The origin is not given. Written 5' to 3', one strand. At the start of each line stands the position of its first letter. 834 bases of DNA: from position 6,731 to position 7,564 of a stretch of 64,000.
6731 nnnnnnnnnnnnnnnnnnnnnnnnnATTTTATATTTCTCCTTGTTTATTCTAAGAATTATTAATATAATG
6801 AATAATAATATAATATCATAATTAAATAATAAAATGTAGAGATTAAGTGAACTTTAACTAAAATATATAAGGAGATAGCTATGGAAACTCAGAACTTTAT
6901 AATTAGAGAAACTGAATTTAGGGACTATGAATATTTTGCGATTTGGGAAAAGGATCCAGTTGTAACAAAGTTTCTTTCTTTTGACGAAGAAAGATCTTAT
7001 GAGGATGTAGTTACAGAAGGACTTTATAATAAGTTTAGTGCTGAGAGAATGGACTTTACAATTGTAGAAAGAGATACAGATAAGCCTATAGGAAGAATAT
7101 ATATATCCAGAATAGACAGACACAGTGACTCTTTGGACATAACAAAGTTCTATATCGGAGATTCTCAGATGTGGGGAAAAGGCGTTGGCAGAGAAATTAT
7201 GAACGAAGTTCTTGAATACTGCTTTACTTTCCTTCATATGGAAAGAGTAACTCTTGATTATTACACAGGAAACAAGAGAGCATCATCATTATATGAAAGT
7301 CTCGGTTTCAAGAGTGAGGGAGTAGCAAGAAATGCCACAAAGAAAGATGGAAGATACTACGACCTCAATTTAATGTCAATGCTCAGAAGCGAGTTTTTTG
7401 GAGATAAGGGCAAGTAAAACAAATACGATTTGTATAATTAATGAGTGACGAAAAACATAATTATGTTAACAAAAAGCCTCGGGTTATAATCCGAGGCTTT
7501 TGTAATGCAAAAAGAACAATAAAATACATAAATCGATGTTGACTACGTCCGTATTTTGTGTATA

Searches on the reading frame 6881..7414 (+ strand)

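Call 32: search_protein_families(library=pfam, proteins=[window:6881-7414:+], max_evalue=0.001)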
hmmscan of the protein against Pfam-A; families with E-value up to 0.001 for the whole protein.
window:6881-7414:+ (178 aa): 6 families
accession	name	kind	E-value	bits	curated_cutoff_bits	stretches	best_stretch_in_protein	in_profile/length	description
PF13302.13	Acetyltransf_3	-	1.5e-16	61.8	25.4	1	7-144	3-138/138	Acetyltransferase (GNAT) domain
PF13420.13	Acetyltransf_4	-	1.1e-11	45.5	24.3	1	9-163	2-154/155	Acetyltransferase (GNAT) domain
PF00583.31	Acetyltransf_1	-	1.2e-11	45.3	20.7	1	43-143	23-116/116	Acetyltransferase (GNAT) family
PF13508.13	Acetyltransf_7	-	1.5e-07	32.1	27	1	59-144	5-83/84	Acetyltransferase (GNAT) domain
PF13523.12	Acetyltransf_8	-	6.3e-07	29.5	27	1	14-147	4-141/145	Acetyltransferase (GNAT) domain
PF13673.13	Acetyltransf_10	-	8.5e-07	29.4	23.6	1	40-147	14-111/128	Acetyltransferase (GNAT) domain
